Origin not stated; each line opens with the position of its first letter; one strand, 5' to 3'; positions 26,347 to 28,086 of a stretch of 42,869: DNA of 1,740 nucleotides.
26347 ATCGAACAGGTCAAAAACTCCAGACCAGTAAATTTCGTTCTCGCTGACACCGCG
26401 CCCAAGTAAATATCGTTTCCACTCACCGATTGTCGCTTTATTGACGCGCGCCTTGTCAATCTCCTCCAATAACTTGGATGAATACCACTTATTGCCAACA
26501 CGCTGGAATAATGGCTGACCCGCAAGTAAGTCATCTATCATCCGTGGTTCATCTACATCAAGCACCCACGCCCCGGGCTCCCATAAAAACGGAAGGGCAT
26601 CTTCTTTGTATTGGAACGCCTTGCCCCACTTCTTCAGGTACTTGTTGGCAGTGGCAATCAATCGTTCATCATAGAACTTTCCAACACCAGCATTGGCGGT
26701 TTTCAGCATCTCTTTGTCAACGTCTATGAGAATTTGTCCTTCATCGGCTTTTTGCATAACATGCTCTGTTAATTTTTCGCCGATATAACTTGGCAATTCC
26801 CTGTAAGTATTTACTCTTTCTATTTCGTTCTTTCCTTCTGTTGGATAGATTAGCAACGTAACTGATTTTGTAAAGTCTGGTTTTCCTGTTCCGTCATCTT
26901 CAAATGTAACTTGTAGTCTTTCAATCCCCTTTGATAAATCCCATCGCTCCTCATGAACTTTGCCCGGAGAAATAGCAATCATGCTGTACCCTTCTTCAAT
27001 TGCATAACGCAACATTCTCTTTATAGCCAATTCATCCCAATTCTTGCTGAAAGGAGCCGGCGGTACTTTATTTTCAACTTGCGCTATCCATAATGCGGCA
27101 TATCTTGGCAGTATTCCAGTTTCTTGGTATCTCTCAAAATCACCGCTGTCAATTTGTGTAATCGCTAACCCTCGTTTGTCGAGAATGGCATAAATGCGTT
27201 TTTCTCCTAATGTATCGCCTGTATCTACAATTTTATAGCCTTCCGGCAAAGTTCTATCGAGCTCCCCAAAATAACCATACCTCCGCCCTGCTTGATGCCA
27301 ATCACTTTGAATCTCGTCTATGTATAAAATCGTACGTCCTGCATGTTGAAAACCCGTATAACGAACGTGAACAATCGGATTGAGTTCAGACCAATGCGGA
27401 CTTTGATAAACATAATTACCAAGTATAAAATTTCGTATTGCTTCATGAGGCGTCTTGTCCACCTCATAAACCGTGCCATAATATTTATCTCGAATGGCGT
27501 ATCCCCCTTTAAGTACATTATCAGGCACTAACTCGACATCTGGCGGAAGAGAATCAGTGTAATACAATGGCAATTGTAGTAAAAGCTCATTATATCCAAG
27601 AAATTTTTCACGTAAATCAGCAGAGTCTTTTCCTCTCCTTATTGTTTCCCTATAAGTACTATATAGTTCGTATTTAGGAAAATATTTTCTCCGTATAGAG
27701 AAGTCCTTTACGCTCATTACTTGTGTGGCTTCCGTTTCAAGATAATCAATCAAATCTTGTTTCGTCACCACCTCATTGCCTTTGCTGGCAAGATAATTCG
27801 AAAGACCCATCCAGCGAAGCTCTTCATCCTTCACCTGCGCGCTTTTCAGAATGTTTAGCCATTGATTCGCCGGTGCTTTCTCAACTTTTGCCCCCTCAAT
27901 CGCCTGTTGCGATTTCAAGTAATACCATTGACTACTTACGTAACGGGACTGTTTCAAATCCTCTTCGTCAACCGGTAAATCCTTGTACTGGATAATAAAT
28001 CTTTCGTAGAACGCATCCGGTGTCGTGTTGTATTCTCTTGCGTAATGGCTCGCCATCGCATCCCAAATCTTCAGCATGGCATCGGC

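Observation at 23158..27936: Three tandem, diverged copies of a ~480-615-aa module with motifs I cannot assign (WY..S / H.R-(D/E)EIQSD / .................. / KFYD...KKWG / G.PLFQR)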

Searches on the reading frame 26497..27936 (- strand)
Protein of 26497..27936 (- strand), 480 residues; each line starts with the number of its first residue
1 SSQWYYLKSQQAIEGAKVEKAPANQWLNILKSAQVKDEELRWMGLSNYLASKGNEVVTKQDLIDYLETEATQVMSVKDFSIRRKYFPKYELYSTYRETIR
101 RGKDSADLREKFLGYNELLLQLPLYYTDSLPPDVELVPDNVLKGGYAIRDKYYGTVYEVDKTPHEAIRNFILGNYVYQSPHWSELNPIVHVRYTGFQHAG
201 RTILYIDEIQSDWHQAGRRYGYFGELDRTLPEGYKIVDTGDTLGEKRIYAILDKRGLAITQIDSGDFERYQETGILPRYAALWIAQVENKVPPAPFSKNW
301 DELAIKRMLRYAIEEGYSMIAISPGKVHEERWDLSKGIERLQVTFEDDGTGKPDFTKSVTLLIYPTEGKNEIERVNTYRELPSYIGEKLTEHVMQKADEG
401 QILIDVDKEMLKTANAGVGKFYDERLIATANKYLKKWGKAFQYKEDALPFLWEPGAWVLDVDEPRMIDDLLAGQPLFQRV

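Call 10: search_protein_families(library=pfam, proteins=[window:26497-27936:-], max_evalue=10)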
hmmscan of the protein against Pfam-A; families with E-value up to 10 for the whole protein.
window:26497-27936:- (480 aa): 0 families

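Call 11: search_protein_families(library=phrogs, proteins=[window:26497-27936:-], max_evalue=1)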
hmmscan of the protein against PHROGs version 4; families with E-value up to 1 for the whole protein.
window:26497-27936:- (480 aa): 2 families
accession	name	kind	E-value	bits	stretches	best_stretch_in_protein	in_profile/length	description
phrog_7348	-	lysis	1.8e-06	26.1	1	179-426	1808-2052/2564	endolysin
phrog_19051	-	unknown function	0.16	13.1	1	417-455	57-95/106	-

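Call 13: find_homologous_proteins(query=A1, max_evalue=0.001)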
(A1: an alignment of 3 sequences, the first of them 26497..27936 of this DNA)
Query A1 (3 sequences) (480 aa, profile of the alignment): 34 proteins with E <= 0.001 among 8000 candidates.
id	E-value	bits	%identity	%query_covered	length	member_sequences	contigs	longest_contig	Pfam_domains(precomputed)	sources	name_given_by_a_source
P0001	1.3e-38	151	28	71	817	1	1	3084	PF18798.7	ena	-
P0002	2.4e-38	151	28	90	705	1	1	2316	-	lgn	-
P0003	1.4e-36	145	34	57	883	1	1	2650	-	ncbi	ncbi:MAG: hypothetical protein WC554_19005, partial [Clostridia bacterium]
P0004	1.2e-35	142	34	55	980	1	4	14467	PF18819.7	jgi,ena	-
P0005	5.5e-34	136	29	90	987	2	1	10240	PF02195.27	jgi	jgi:hypothetical protein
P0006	8.7e-34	136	26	91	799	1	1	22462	-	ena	-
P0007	9.1e-34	135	33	52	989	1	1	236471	-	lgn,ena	-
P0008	1.6e-33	135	32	52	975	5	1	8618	-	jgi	jgi:hypothetical protein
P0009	3.8e-32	130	29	67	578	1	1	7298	-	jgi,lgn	jgi:hypothetical protein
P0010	5.1e-31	126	29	85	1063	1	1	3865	-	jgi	-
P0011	1.3e-29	122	29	63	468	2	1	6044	-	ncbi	-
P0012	5.5e-29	120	27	51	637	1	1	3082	-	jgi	-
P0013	2.3e-28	118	29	61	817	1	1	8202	-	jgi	jgi:hypothetical protein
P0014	3.9e-28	117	32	47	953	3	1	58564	-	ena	-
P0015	9.8e-28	116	30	46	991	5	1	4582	-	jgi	jgi:hypothetical protein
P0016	7.3e-27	113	32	38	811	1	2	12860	-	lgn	-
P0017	3.3e-25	107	36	36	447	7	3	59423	-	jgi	jgi:hypothetical protein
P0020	1.1e-23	102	26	70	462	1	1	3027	-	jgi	jgi:hypothetical protein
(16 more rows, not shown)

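Call 14: search_solved_structures(query=A1, max_evalue=10)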
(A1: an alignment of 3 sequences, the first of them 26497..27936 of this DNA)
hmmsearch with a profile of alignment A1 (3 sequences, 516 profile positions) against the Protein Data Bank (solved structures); distinct sequences matched with E-value up to 10: 0.

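Call 23: search_dna_similar(query=window:26497-27936:-, collection=phages, mode=protein, max_evalue=0.001)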
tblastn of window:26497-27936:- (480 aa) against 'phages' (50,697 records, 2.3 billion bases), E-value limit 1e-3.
Records with a match: 7; places in all: 8; records where one place covers at least 80% of the query: 0.
Best place of each record, by identity: <60% 7.
By first word of the organism name: Pseudoalteromonas 2; Dolichospermum 1; Pelagibacter 1; Caudoviricetes 1; Microcystis 1; Nostoc 1.
By host as written in the record: Pseudoalteromonas marina mano4 2; Dolichospermum flos-aquae 1; Candidatus Pelagibacter sp. HTCC1062 1; - 1; Microcystis elabens 1; Nostoc sp. 1.
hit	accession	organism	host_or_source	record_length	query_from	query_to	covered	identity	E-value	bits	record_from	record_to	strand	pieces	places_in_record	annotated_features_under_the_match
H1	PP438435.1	Dolichospermum phage Dfl-JY45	Dolichospermum flos-aquae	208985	115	438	68%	26.3%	1e-12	77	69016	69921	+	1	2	hypothetical protein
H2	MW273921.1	Pelagibacter phage HTVC028P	Candidatus Pelagibacter sp. HTCC1062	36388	177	478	63%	22.1%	2e-4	50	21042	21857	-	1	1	hypothetical protein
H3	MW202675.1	Caudoviricetes sp.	Manatee Spring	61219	201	423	46%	23.3%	2e-5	54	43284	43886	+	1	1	hypothetical protein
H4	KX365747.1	Pseudoalteromonas phage PH1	Pseudoalteromonas marina mano4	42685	177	322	30%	30.4%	8e-5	51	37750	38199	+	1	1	hypothetical protein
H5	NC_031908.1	Pseudoalteromonas phage PH1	Pseudoalteromonas marina mano4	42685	177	322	30%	30.4%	8e-5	51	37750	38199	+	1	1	hypothetical protein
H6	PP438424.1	Microcystis phage Mel-JY33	Microcystis elabens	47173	1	66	14%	35.8%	6e-4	49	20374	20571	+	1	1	lysin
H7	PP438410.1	Nostoc phage Nsp-JY18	Nostoc sp.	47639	1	66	14%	35.8%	6e-4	49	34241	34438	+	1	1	lysin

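Call 28: predict_structure(alignment_id=A2)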
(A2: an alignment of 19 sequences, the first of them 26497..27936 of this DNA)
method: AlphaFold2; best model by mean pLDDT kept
length: 480 residues; sequences in the alignment: 19
mean_pLDDT: 77.2   pTM: 0.74
mean pLDDT of the five models: 77.2, 76.9, 76.0, 75.2, 74.2
residues with pLDDT >= 90: 150; 70-90: 190; 50-70: 82; < 50: 58
segments of 3 or more residues with pLDDT < 50: 80-112, 151-156, 225-228, 279-286
pLDDT, mean of each block of 10 residues (from residue 1): 82 96 96 91 83 93 86 68 36 35 44 73 61 54 52 47 60 71 83 89 94 85 57 76 85 73 78 58 52 82 95 95 91 83 90 84 78 68 82 89 90 79 95 96 88 86 95 80
secondary structure, 60 per line:
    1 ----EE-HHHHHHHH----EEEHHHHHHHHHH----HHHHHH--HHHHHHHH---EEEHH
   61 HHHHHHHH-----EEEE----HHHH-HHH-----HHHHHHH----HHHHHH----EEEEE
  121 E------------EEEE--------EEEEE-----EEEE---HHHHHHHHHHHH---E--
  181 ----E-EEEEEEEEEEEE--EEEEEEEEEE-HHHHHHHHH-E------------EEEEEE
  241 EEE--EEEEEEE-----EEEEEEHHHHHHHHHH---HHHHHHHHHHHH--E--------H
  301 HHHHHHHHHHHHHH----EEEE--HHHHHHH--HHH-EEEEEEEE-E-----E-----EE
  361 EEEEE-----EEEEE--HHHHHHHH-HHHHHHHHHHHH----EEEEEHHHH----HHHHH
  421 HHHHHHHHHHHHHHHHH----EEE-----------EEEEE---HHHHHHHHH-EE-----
elements in order: H8-15 E20-22 H23-32 H37-42 H45-52 E56-58 H59-68 E74-77 H82-85 H95-101 H106-111 E116-121 E134-137 E146-150 E156-159 H163-174 E187-198 E201-210 H212-220 E235-243 E246-252 E258-263 H264-273 H277-288 H300-314 E319-322 H325-331 E338-345 E359-365 E371-375 H378-385 H387-398 E403-407 H408-411 H416-437 E442-444 E456-460 H464-472

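Call 30: search_protein_representatives(alignment_id=A2)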
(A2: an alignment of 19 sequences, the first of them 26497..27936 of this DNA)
Query: 19 sequences, 472 profile positions. Proteins with E-value up to 0.001 (for the whole library): 15605; up to 1e-10: 13539; up to 1e-30: 10108. The best 150 are listed.
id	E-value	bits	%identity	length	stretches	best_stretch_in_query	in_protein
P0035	0.0e+00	1129.9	-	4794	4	6-468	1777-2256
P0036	6.5e-289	975.2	-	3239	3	6-469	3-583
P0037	2.7e-251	851.2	-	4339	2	4-468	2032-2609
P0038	4.9e-237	804.2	-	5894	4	4-468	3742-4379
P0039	1.3e-234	796.1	-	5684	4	7-469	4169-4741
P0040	4.3e-234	794.4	-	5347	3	6-467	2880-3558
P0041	4.5e-215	731.7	-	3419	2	6-465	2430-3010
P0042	3.6e-213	725.4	-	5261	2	6-467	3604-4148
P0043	3.1e-210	715.8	-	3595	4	6-467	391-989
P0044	1.8e-209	713.3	-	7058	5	5-467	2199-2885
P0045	3.8e-209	712.2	-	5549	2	6-469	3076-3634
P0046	2.5e-205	699.6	-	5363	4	185-468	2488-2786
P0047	7.1e-202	688.2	-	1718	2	4-468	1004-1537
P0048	6.2e-200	681.8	-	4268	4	57-465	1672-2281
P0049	3.5e-198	676.0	-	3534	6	181-462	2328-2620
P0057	5.9e-185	632.4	-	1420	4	2-464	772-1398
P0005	4.3e-152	524.0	-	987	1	3-470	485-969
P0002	1.8e-146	505.6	-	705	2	179-470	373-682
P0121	7.9e-135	467.1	-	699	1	3-465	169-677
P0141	1.9e-132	459.3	-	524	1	3-466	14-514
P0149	6.9e-132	457.4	-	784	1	4-466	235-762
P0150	9.0e-132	457.1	-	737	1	4-466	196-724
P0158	8.9e-131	453.8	-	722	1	8-470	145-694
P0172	5.8e-130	451.1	-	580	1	2-470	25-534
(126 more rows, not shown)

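Call 31: fold_search(model_id=the predicted structure, library=pdb)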
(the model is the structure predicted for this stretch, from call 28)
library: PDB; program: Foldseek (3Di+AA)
matches with E <= 10: 645; with E <= 0.001: 0
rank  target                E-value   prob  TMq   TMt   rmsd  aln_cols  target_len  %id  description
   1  5imw_A                7.6e-02  0.05  0.08  0.09  26.8       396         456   11  Trapped Toxin (released 2016-08-24)
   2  6x88_A                8.0e-02  0.10  0.09  0.11  19.3       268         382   12  PDE6 chicken GAF domain (released 2020-11-04)
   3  8xjf                  9.4e-02  0.51  0.12  0.24  12.9       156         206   11  Crystal structure of Arabidopsis N-amino acetyltransferase 2 bound to HEPES, Acetyl CoA, GABA, and glycerol (released 2024-12-25)
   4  1s3r_A                9.9e-02  0.05  0.08  0.08  27.6       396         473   10  Crystal structure of the human-specific toxin intermedilysin (released 2005-01-25)
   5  8xjh_B                1.1e-01  0.44  0.11  0.24  13.8       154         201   10  Crystal structure of Arabidopsis N-amino acetyltransferase 2 (AtNATA2) bound to di-CoA (released 2024-12-25)
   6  8s0v_A                1.2e-01  0.02  0.05  0.05  30.8       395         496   11  Crystal structure of Cryptosporidium parvum - Trypanosoma cruzi mutant lysyl tRNA synthetase in complex with inhibitor (released 2025-03-05)
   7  4ua3_B                1.5e-01  0.35  0.12  0.23  10.1       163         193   16  Crystal structure of selenomethionine labeled SpNatD (released 2015-01-28)
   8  7sqs_A                1.6e-01  0.06  0.07  0.07  18.6       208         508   11  201phi2-1 Chimallin C1 localized reconstruction (released 2022-07-27)
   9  5n9j_A                1.6e-01  0.05  0.09  0.08  32.0       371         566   11  Core Mediator of transcriptional regulation (released 2017-05-17)
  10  3n7z_E                1.7e-01  0.08  0.10  0.12  17.9       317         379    8  Crystal structure of acetyltransferase from Bacillus anthracis (released 2010-06-16)
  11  4ua3_A                1.8e-01  0.38  0.12  0.25  10.0       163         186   16  Crystal structure of selenomethionine labeled SpNatD (released 2015-01-28)
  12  3n7z_A                1.9e-01  0.04  0.07  0.08  22.4       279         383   10  Crystal structure of acetyltransferase from Bacillus anthracis (released 2010-06-16)
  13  5mga_A                2.0e-01  0.03  0.09  0.04  26.0       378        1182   10  Structure of the Cpf1 endonuclease R-loop complex after DNA cleavage (released 2017-06-21)
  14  9rtn_M                2.1e-01  0.11  0.08  0.05  24.5       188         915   13  State 2 MAP 2 SPT6 with SETD2 (released 2025-09-24)
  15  2hv2_F                2.2e-01  0.09  0.12  0.14  20.9       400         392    9  Crystal Structure of Conserved Protein of Unknown Function from Enterococcus faecalis V583 at 2.4 A Resolution, Probab (released 2006-08-29)
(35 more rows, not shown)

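Call 43: fold_search(model_id=the predicted structure, library=viral)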
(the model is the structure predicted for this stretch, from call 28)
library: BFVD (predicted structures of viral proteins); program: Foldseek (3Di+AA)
matches with E <= 10: 942; with E <= 0.001: 24
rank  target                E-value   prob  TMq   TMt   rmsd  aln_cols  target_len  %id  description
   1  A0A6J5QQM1            1.6e-21  1.00  0.57  0.33  21.3       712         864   18  Uncharacterized protein [uncultured Caudovirales phage]
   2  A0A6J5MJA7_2          5.0e-21  1.00  0.50  0.22  19.4       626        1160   16  EF-hand domain-containing protein [uncultured Caudovirales phage]
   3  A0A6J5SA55            1.3e-19  1.00  0.53  0.24  12.0       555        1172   18  Gene product 88 domain-containing protein [uncultured Caudovirales phage]
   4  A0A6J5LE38            3.3e-19  1.00  0.55  0.36  12.5       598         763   17  Uncharacterized protein [uncultured Caudovirales phage]
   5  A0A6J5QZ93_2          1.1e-18  1.00  0.58  0.26  18.1       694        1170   15  Uncharacterized protein [uncultured Caudovirales phage]
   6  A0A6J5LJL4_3          2.9e-17  1.00  0.43  0.18  11.3       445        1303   23  LT_GEWL domain containing protein [uncultured Caudovirales phage]
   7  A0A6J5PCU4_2          1.9e-15  1.00  0.47  0.17  19.6       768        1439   15  Uncharacterized protein (Fragment) [uncultured Caudovirales phage]
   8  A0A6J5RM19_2          1.0e-13  1.00  0.41  0.19  13.9       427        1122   19  Gene product 88 domain-containing protein [uncultured Caudovirales phage]
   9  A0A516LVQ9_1          2.5e-13  1.00  0.36  0.19  10.9       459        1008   14  (no name in the UniProt tables at hand)
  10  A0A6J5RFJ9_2          1.9e-12  1.00  0.40  0.17  13.7       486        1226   15  Large polyvalent protein associated domain-containing protein [uncultured Caudovirales phage]
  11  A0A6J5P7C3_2          3.2e-12  1.00  0.43  0.18  23.1       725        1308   14  Uncharacterized protein [uncultured Caudovirales phage]
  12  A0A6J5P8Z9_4          4.7e-12  1.00  0.39  0.14   8.1       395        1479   18  ART-PolyVal-like domain-containing protein [uncultured Caudovirales phage]
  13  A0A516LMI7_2          3.9e-11  1.00  0.22  0.08  19.5       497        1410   15  (no name in the UniProt tables at hand)
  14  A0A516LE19            1.4e-10  1.00  0.36  0.17  15.9       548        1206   15  (no name in the UniProt tables at hand)
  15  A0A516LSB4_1          2.2e-10  1.00  0.35  0.17  16.9       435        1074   17  (no name in the UniProt tables at hand)
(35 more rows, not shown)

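Call 45: search_protein_families(library=ncbifam, proteins=[window:26497-27936:-, P0016, P0005], max_evalue=1)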
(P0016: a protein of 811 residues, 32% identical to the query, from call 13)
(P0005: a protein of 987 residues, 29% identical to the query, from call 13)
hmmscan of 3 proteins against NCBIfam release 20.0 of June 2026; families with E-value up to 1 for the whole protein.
window:26497-27936:- (480 aa): 0 families

P0016 (811 aa): 0 families

P0005 (987 aa): 4 families
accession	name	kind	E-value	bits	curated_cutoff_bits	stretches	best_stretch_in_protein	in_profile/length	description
TIGR04285.1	nucleoid_noc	exception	0.0026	17.2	315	1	266-335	3-71/255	nucleoid occlusion protein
TIGR00180.1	parB_part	domain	0.0048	16.7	58.45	1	305-337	47-79/186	ParB/RepB/Spo0J family partition protein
NF053625.1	SerKinSerKArch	equivalog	0.047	12.8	380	1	312-334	60-82/244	ADP-dependent L-serine kinase SerK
NF010066.0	PRK13546.1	equivalog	0.24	10.7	320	1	53-99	211-257/264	teichoic acids export ABC transporter ATP-binding subunit TagH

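Call 46: search_protein_families(library=pfam, proteins=[P0016, P0005, P0020, P0141, P0172, P0002], max_evalue=1)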
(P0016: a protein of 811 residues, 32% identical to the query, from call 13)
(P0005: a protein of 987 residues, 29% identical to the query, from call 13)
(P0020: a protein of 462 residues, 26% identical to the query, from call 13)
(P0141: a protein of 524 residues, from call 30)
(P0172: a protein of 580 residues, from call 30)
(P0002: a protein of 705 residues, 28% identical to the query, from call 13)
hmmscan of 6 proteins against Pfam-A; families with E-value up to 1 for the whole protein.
P0016 (811 aa): 0 families

P0005 (987 aa): 2 families
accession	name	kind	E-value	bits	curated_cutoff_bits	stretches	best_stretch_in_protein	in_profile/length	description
PF02195.25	ParB_N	-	0.011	16.2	26.3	1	266-335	4-73/95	ParB N-terminal domain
PF07200.18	Mod_r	-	0.089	13.2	30.1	1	88-144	40-95/146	Modifier of rudimentary (Mod(r)) protein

P0020 (462 aa): 1 family
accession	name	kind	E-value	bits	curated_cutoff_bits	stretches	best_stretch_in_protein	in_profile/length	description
PF08021.17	FAD_binding_9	-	0.074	13.7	23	1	91-167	8-81/120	Siderophore-interacting FAD-binding domain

P0141 (524 aa): 1 family
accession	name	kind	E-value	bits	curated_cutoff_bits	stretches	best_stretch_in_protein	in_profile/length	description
PF25426.1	AAA_lid_BCS1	-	0.14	12.6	27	1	61-86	21-48/60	Mitochondrial chaperone BCS1-like, ATPase lid domain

P0172 (580 aa): 0 families

P0002 (705 aa): 0 families

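Call 52: find_encoding_contigs(protein=P0035, flank=3000, max_places=3)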
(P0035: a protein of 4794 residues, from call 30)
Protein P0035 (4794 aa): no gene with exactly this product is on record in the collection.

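Call 53: find_encoding_contigs(protein=P0017, flank=8000, max_places=2)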
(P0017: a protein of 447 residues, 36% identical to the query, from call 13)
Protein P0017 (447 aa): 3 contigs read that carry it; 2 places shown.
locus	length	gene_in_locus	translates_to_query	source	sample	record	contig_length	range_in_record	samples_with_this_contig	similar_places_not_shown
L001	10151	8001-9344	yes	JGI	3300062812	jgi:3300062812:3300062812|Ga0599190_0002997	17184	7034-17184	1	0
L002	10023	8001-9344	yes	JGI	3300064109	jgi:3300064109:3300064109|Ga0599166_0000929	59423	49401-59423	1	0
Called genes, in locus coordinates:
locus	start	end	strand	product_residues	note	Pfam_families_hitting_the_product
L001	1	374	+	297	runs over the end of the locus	PF02567:PhzC-PhzF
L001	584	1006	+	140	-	PF00072:Response_reg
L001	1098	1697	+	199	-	-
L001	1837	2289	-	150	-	-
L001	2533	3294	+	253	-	PF00005:ABC_tran, PF02463:SMC_N (weak), PF13304:AAA_21 (faint)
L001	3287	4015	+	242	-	PF03301:Trp_dioxygenase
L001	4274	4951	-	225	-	-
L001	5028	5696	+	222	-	-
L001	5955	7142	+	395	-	PF00589:Phage_integrase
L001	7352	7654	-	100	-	-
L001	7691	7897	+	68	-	-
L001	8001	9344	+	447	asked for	-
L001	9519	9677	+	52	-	-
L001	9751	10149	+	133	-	?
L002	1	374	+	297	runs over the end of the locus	PF02567:PhzC-PhzF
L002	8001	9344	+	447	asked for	-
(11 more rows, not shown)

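Call 54: find_encoding_contigs(protein=P0014, flank=8000, max_places=2)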
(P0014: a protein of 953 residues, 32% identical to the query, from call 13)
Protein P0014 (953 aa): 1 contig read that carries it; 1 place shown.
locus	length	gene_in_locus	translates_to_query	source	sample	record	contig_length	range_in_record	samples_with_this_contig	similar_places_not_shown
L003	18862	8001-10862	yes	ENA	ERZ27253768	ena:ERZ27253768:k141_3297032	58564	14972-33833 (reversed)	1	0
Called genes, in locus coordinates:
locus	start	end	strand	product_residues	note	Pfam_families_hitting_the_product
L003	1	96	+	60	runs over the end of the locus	-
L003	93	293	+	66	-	-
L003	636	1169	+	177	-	PF00847:AP2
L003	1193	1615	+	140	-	-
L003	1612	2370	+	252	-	-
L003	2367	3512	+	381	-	-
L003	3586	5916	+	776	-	-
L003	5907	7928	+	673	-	-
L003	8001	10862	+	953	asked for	-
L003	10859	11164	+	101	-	-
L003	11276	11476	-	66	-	-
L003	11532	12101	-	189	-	-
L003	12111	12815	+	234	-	PF02586:SRAP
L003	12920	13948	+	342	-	-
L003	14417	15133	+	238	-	-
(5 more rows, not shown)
